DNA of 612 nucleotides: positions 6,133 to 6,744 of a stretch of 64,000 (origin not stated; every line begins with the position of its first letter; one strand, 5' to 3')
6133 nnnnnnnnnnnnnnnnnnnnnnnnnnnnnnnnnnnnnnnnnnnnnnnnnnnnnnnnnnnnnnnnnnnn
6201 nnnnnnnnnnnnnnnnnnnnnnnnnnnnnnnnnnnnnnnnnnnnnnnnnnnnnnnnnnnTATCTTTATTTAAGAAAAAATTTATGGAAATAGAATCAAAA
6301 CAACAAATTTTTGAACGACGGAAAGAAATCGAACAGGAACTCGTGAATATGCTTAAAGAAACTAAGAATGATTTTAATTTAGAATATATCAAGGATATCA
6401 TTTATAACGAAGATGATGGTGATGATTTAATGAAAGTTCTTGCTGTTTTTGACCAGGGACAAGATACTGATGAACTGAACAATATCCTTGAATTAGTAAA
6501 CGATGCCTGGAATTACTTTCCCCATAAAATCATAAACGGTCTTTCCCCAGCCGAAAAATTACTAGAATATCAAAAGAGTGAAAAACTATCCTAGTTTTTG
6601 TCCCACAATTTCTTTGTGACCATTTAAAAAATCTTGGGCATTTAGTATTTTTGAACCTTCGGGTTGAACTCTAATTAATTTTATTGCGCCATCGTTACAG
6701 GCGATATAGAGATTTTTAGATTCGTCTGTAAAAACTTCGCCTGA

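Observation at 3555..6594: Compact R-M locus with an UmuD'-like S24 peptidase translationally coupled to the methyltransferase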

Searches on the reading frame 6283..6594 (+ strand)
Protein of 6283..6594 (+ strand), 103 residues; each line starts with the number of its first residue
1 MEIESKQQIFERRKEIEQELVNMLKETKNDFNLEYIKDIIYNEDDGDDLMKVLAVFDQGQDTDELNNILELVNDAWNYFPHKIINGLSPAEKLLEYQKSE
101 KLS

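Call 3: search_protein_families(library=pfam, proteins=[window:6283-6594:+], max_evalue=1)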
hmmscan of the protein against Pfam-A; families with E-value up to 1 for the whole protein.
window:6283-6594:+ (103 aa): 1 family
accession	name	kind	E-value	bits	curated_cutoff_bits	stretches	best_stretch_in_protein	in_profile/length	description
PF08921.16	DUF1904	-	0.1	13.4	24.1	1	6-62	11-69/108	Domain of unknown function (DUF1904)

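Call 4: search_protein_families(library=ncbifam, proteins=[window:6283-6594:+], max_evalue=1)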
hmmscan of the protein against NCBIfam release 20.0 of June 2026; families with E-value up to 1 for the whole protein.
window:6283-6594:+ (103 aa): 0 families

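Call 29: search_protein_families(library=pfam, proteins=[window:6283-6591:+], max_evalue=1)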
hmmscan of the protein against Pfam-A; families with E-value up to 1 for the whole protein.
window:6283-6591:+ (103 aa): 1 family
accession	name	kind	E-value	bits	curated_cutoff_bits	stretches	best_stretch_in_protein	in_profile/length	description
PF08921.16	DUF1904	-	0.1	13.4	24.1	1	6-62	11-69/108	Domain of unknown function (DUF1904)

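Call 43: find_homologous_proteins(query=window:6283-6591:+)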
Query window:6283-6591:+ (103 aa): 1062 proteins with E <= 0.001 among 1065 candidates; the best 120 are listed.
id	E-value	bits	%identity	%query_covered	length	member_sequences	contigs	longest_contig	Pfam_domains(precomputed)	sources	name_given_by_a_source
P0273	4.6e-59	215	100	100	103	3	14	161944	-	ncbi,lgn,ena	ncbi:MAG: hypothetical protein AAB394_02915 [Patescibacteria group bacterium]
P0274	8.8e-45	169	78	98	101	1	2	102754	-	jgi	-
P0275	8.8e-45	169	78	98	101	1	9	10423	-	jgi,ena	-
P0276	9.8e-45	169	78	98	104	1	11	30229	-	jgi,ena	-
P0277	1.9e-44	168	77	98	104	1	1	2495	-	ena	-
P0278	4.3e-44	167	77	98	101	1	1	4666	-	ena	-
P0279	9.1e-44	166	77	98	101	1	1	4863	-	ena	-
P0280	3.3e-43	164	78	94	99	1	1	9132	-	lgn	-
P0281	3.6e-43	164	76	98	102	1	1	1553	-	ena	-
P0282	3.7e-43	164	71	98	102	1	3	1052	-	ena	-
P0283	4.3e-43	163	76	98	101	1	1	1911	-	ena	-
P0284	4.8e-43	163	74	98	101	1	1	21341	-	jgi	jgi:hypothetical protein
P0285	5.6e-43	163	75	98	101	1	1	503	-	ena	-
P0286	1.0e-42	162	74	95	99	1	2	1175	-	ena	-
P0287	1.1e-42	162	75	98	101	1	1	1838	-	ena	-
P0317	1.4e-41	159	74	94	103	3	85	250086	-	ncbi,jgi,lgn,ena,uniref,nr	ncbi:hypothetical protein A2W67_02675 [Candidatus Nomurabacteria bacterium RIFCSPLOWO2_02_40_28]|uni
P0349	5.1e-41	157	68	98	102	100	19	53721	-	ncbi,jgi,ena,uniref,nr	ncbi:MAG: hypothetical protein A3J05_02380 [Candidatus Doudnabacteria bacterium RIFCSPLOWO2_02_FULL_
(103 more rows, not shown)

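Call 44: find_encoding_contigs(protein=P0317, flank=3500, max_places=6)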
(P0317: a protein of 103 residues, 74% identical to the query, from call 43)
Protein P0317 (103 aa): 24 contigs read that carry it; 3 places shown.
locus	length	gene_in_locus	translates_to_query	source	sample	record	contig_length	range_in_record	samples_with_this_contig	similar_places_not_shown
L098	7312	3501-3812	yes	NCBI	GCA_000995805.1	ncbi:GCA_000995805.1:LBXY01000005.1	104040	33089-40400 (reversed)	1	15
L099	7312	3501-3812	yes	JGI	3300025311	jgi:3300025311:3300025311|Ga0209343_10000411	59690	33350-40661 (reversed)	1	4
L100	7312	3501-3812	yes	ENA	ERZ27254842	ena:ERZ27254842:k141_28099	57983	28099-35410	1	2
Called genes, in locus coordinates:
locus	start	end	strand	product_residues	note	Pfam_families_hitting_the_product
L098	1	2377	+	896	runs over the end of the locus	PF04851:ResIII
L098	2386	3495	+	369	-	PF16289:PIN_12, PF18476:PIN_8 (faint)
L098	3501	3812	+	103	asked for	-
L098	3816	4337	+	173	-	-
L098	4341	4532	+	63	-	-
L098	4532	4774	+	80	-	PF01541:GIY-YIG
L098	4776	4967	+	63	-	-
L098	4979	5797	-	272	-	PF00565:SNase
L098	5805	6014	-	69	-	PF13783:DUF4177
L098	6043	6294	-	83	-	-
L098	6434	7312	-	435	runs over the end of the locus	-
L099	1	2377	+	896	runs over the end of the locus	PF04851:ResIII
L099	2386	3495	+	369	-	PF16289:PIN_12, PF18476:PIN_8 (faint)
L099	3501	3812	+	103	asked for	-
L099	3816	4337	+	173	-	-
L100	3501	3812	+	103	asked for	-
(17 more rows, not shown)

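Call 45: find_encoding_contigs(protein=P0349, flank=3500, max_places=5)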
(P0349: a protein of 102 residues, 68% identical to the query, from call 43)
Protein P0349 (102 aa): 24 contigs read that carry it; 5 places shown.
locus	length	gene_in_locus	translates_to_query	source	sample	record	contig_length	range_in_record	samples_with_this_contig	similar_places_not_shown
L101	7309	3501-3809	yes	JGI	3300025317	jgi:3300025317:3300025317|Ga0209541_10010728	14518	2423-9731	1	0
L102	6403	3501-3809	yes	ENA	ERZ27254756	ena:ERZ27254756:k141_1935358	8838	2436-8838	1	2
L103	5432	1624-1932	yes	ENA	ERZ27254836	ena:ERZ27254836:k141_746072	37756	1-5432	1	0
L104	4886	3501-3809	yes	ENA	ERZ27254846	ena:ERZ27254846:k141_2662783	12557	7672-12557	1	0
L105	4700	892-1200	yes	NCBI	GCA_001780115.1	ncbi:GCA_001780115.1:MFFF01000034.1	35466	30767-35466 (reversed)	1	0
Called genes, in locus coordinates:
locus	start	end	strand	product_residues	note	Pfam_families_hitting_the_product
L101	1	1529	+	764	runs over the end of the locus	PF13589:HATPase_c_3, PF02518:HATPase_c, PF13589:HATPase_c_3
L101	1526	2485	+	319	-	PF00072:Response_reg (weak)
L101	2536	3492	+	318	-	-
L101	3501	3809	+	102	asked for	-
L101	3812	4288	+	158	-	PF03073:TspO_MBR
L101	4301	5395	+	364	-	PF03054:tRNA_Me_trans, PF20259:tRNA_Me_trans_M, PF20258:tRNA_Me_trans_C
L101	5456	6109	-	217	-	PF00218:IGPS (faint)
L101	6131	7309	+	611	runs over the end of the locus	PF01411:tRNA-synt_2c, PF07973:tRNA_SAD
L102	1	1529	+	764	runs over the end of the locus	PF13589:HATPase_c_3, PF02518:HATPase_c, PF13589:HATPase_c_3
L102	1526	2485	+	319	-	PF00072:Response_reg (weak)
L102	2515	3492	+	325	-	-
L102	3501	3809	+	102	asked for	-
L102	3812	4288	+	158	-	PF03073:TspO_MBR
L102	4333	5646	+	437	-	PF02540:NAD_synthase (faint), PF03054:tRNA_Me_trans, PF20259:tRNA_Me_trans_M, PF20258:tRNA_Me_trans_C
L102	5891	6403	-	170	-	?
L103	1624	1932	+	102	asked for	-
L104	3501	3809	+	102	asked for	-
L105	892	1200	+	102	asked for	-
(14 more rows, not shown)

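Call 51: predict_structure(alignment_id=A1)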
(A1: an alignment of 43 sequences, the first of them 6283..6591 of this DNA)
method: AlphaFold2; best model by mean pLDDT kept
length: 103 residues; sequences in the alignment: 43
mean_pLDDT: 84.9   pTM: 0.77
mean pLDDT of the five models: 84.9, 83.7, 56.3, 52.1, 47.4
residues with pLDDT >= 90: 50; 70-90: 41; 50-70: 12; < 50: 0
segments of 3 or more residues with pLDDT < 50: none
pLDDT, mean of each block of 10 residues (from residue 1): 85 95 82 91 76 76 76 93 93 90 66
secondary structure, 60 per line:
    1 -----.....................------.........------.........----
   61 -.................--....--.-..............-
elements in order: H6-26 H33-41 H48-56 H62-78 H89-102

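Call 56: fold_search(model_id=the predicted structure, library=pdb)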
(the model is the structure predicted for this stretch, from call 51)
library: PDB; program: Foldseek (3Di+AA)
matches with E <= 10: 37; with E <= 0.001: 0
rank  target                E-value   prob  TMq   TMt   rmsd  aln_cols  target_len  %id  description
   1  6klb_D                2.2e+00  0.06  0.19  0.03  16.9        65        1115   20  Structure of LbCas12a-crRNA complex bound to AcrVA4 (form B complex) (released 2019-09-11)
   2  6vrg_C                2.4e+00  0.21  0.37  0.23   3.3        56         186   14  Structure of HIV-1 integrase with native amino-terminal sequence (released 2020-09-09)
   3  5b0l_E                3.3e+00  0.06  0.25  0.12  11.4        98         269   10  Structure of MoeN5-Sso7d fusion protein in complex with beta-nonyl glucoside (released 2016-03-23)
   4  5j5v_F                3.3e+00  0.04  0.21  0.19  10.9        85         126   10  CdiA-CT from uropathogenic Escherichia coli in complex with cognate immunity protein and CysK (released 2016-07-27)
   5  8rkd_A                3.7e+00  0.04  0.20  0.07  10.4        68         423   13  TadA/CpaF with AMPPNP (released 2024-08-14)
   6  4c4t                  4.2e+00  0.07  0.28  0.17   5.4        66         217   18  Structure of beta-phosphoglucomutase in complex with a phosphonate analogue of beta-glucose-1-phosphate and aluminium te (released 2014-07-16)
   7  1itg                  4.8e+00  0.15  0.40  0.30   3.2        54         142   15  CRYSTAL STRUCTURE OF THE CATALYTIC DOMAIN OF HIV-1 INTEGRASE: SIMILARITY TO OTHER POLYNUCLEOTIDYL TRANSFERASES (released 1995-05-08)
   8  6vrg_D                5.5e+00  0.10  0.35  0.21   3.2        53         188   15  Structure of HIV-1 integrase with native amino-terminal sequence (released 2020-09-09)
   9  5o6r                  5.5e+00  0.06  0.27  0.17   6.0        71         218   17  Structure of beta-phosphoglucomutase D10N mutant in complex with glucose-1-phosphate and aluminium tetrafluoride (released 2018-06-20)
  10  3ejb_H                5.8e+00  0.03  0.22  0.09  13.7        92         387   14  Crystal Structure of P450BioI in complex with tetradecanoic acid ligated Acyl Carrier Protein (released 2008-10-07)
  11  6vyg_A                6.2e+00  0.06  0.24  0.09   5.3        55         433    9  Cryo-EM structure of Plasmodium vivax hexokinase (Closed state) (released 2020-05-06)
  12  6ql9_B                6.2e+00  0.04  0.21  0.02  11.1        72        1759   17  Structure of Fatty acid synthase complex from Saccharomyces cerevisiae at 2.9 Angstrom (released 2020-03-18)
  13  3vq7_B                6.6e+00  0.13  0.40  0.30   3.4        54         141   15  HIV-1 IN core domain in complex with 4-(1H-pyrrol-1-yl)aniline (released 2013-01-30)
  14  7you_E                6.6e+00  0.04  0.22  0.19   9.8        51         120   18  Cryo-EM structure of RNA polymerase in complex with P protein tetramer of Newcastle disease virus (released 2023-02-15)
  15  2wf5                  6.6e+00  0.03  0.29  0.18   9.5        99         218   21  Structure of Beta-Phosphoglucomutase inhibited with Glucose-6-phosphate and trifluoromagnesate (released 2009-09-15)
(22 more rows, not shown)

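Call 57: search_protein_families(library=padloc, proteins=[window:6283-6591:+], max_evalue=0.01)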
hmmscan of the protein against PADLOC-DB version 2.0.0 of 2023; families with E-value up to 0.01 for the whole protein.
window:6283-6591:+ (103 aa): 0 families
